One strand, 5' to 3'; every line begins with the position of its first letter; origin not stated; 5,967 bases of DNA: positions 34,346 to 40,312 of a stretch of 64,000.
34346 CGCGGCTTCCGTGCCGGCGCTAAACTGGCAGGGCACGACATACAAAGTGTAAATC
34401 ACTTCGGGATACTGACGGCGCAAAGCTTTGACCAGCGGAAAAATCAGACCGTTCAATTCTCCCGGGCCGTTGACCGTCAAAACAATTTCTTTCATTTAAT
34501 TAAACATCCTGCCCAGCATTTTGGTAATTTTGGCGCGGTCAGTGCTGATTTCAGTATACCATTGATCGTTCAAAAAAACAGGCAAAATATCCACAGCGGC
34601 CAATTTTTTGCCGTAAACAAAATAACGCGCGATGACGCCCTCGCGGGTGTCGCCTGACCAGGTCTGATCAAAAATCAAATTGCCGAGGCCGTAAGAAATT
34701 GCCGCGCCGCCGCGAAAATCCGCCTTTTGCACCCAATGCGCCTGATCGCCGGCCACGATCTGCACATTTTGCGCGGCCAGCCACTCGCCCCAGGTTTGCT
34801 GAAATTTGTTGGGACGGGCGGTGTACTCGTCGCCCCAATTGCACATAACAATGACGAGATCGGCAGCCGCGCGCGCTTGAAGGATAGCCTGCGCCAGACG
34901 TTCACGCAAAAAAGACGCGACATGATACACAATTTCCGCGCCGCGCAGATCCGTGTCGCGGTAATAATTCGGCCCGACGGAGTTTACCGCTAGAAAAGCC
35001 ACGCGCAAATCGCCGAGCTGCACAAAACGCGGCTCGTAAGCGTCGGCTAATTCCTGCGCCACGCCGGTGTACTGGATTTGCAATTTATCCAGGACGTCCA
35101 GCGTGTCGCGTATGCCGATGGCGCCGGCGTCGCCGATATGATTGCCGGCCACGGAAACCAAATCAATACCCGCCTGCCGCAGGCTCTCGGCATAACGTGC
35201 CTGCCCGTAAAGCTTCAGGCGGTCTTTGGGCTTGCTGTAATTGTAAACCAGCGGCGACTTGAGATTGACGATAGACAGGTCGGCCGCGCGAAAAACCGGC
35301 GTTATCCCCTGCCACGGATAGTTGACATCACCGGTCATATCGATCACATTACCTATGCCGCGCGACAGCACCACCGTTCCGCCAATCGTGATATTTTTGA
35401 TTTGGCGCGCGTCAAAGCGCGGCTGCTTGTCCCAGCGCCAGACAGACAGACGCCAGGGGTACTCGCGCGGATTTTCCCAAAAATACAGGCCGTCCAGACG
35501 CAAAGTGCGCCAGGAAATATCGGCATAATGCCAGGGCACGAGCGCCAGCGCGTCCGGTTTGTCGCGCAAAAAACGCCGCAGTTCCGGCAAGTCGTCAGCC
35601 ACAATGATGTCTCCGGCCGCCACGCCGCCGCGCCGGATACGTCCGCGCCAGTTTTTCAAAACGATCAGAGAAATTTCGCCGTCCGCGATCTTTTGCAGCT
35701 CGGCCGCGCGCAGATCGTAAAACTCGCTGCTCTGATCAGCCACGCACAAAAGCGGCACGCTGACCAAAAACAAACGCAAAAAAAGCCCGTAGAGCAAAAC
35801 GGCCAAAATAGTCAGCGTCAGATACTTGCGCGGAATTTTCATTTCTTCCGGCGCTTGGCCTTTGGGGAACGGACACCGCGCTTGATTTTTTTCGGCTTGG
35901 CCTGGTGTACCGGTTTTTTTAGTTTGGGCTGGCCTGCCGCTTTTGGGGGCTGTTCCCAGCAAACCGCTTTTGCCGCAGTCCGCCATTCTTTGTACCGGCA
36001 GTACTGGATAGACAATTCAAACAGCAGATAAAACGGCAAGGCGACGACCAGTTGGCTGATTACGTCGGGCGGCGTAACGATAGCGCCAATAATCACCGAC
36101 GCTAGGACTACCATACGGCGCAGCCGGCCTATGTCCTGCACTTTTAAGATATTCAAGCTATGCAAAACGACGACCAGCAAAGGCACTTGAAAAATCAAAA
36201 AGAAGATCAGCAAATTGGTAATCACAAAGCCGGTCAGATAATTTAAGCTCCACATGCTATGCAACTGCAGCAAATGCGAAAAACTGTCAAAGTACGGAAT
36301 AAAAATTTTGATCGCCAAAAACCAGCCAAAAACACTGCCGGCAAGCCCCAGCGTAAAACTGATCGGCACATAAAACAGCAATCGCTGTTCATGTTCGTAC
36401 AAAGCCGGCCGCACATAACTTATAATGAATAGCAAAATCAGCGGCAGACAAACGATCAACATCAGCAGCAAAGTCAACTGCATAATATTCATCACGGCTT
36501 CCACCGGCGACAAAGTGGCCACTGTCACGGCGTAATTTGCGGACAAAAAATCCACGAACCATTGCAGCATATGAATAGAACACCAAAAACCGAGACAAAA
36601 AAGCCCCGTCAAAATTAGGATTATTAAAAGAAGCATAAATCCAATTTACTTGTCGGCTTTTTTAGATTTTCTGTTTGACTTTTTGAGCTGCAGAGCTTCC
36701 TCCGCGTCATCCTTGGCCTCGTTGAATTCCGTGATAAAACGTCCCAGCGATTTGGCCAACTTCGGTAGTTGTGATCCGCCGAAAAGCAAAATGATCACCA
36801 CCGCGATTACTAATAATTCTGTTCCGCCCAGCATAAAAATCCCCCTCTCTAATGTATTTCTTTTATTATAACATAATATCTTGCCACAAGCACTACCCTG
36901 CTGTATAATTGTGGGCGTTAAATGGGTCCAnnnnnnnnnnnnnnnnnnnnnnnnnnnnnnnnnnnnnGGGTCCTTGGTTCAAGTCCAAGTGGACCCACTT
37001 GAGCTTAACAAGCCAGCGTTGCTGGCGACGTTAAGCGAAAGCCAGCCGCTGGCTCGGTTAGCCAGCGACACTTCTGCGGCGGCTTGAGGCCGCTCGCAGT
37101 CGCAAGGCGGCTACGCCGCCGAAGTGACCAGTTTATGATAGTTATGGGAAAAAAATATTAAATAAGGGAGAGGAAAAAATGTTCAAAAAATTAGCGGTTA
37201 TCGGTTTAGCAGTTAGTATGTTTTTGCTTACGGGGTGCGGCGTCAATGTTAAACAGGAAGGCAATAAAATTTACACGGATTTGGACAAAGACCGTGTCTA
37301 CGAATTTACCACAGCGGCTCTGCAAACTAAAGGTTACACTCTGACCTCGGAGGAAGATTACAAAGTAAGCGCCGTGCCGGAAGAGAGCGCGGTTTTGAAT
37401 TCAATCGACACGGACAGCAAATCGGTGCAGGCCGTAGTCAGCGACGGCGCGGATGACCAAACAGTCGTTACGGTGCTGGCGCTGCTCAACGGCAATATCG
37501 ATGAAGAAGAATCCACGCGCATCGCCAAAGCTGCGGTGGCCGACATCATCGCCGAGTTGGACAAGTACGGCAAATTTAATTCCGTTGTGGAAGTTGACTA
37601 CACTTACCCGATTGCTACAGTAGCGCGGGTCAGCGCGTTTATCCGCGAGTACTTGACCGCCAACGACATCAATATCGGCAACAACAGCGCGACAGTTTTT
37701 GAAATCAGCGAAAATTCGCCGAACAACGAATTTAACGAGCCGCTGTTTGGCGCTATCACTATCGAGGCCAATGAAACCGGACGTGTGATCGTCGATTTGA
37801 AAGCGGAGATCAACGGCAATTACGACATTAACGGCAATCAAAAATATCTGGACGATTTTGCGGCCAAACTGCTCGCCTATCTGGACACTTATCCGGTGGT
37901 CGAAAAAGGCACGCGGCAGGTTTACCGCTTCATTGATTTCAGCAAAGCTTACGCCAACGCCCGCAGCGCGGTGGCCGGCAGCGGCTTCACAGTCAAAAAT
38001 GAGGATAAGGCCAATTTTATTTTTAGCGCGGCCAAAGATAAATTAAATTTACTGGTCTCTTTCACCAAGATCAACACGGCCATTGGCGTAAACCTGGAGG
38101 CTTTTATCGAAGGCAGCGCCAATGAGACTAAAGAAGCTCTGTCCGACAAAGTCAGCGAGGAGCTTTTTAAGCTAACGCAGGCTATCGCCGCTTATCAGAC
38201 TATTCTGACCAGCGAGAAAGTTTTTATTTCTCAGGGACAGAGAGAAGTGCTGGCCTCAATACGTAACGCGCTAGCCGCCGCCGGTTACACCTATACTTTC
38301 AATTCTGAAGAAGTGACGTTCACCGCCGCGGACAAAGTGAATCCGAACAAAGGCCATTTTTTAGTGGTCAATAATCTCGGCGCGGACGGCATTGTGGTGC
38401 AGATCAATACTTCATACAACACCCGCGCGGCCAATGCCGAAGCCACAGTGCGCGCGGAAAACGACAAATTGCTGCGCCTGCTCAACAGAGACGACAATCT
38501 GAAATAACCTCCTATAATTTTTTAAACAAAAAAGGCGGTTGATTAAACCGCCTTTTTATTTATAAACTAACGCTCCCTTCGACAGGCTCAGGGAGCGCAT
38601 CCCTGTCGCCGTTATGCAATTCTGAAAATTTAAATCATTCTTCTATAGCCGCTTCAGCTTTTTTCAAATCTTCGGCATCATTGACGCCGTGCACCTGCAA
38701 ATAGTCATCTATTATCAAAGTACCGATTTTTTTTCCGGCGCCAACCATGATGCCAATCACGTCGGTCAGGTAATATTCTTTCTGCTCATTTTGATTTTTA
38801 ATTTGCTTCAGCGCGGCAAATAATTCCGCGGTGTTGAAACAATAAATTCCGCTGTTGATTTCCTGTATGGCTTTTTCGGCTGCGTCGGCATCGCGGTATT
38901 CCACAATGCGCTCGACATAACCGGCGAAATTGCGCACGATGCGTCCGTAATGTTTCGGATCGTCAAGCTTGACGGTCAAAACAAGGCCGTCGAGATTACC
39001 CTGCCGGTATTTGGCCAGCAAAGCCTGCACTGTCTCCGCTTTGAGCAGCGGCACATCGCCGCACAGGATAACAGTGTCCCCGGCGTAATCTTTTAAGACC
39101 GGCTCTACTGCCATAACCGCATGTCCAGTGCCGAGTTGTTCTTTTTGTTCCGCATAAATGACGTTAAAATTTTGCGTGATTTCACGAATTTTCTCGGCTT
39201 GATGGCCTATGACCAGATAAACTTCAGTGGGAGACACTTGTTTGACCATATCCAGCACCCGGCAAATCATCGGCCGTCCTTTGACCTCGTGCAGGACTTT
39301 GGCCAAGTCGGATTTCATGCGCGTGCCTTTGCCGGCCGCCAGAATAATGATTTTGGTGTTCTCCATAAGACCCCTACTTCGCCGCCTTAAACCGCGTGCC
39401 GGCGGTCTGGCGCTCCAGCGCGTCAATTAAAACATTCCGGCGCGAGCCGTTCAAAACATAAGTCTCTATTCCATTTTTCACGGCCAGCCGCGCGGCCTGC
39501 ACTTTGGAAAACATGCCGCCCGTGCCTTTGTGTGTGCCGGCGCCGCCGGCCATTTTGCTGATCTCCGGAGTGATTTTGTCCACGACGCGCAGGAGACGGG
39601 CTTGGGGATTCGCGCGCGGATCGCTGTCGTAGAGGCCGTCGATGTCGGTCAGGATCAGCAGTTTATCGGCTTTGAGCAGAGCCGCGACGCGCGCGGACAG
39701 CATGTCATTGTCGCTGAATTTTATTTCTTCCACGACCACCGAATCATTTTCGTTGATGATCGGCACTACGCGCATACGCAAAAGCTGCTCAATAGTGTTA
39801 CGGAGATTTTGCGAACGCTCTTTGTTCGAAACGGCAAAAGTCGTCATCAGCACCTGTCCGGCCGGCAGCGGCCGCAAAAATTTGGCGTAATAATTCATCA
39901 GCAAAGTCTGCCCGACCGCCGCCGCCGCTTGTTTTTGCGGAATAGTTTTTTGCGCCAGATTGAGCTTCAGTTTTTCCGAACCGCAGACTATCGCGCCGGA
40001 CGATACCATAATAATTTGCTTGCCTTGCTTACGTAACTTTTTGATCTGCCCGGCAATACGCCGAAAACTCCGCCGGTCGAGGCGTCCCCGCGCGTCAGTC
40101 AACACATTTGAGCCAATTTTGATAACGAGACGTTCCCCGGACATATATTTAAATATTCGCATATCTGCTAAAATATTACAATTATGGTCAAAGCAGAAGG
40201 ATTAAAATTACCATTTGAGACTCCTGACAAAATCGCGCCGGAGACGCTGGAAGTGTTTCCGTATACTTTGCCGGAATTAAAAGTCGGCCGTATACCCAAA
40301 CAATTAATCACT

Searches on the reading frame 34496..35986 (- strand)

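Call 64: search_protein_families(library=pfam, proteins=[window:34496-35986:-], max_evalue=0.001)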
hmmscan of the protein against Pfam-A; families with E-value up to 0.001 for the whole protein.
window:34496-35986:- (496 aa): 1 family
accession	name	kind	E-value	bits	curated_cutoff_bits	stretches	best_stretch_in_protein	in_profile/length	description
PF09587.15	PGA_cap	-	7e-50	170.3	27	1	199-441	2-255/255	Bacterial capsule synthesis protein PGA_cap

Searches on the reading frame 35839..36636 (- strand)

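Call 7: search_protein_families(library=pfam, proteins=[window:35839-36636:-], max_evalue=0.001)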
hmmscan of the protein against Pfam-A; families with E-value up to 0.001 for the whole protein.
window:35839-36636:- (265 aa): 1 family
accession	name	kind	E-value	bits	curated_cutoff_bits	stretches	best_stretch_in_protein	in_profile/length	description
PF00902.23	TatC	-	1.2e-33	117.1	25.1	1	3-201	11-208/208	Sec-independent protein translocase protein (TatC)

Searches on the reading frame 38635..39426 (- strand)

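Call 7: search_protein_families(library=pfam, proteins=[window:38635-39426:-], max_evalue=0.001)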
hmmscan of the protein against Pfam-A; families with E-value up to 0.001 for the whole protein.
window:38635-39426:- (263 aa): 4 families
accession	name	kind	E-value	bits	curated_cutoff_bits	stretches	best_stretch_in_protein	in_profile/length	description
PF12804.13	NTP_transf_3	-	3.7e-20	73.1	27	1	27-164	2-134/160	MobA-like NTP transferase domain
PF00483.29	NTP_transferase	-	5e-18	66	21.2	1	26-238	2-220/245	Nucleotidyl transferase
PF01128.25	IspD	-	3.5e-08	33.9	27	1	26-156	3-132/221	2-C-methyl-D-erythritol 4-phosphate cytidylyltransferase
PF02348.25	CTP_transf_3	-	4.6e-07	30.3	22.6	1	26-153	2-121/217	Cytidylyltransferase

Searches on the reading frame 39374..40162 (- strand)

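Call 7: search_protein_families(library=pfam, proteins=[window:39374-40162:-], max_evalue=0.001)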
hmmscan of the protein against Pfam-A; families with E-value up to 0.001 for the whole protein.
window:39374-40162:- (262 aa): 1 family
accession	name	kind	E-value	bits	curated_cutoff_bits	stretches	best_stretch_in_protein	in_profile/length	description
PF00696.33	AA_kinase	-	7.2e-48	163.8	24.9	1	11-238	2-234/234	Amino acid kinase family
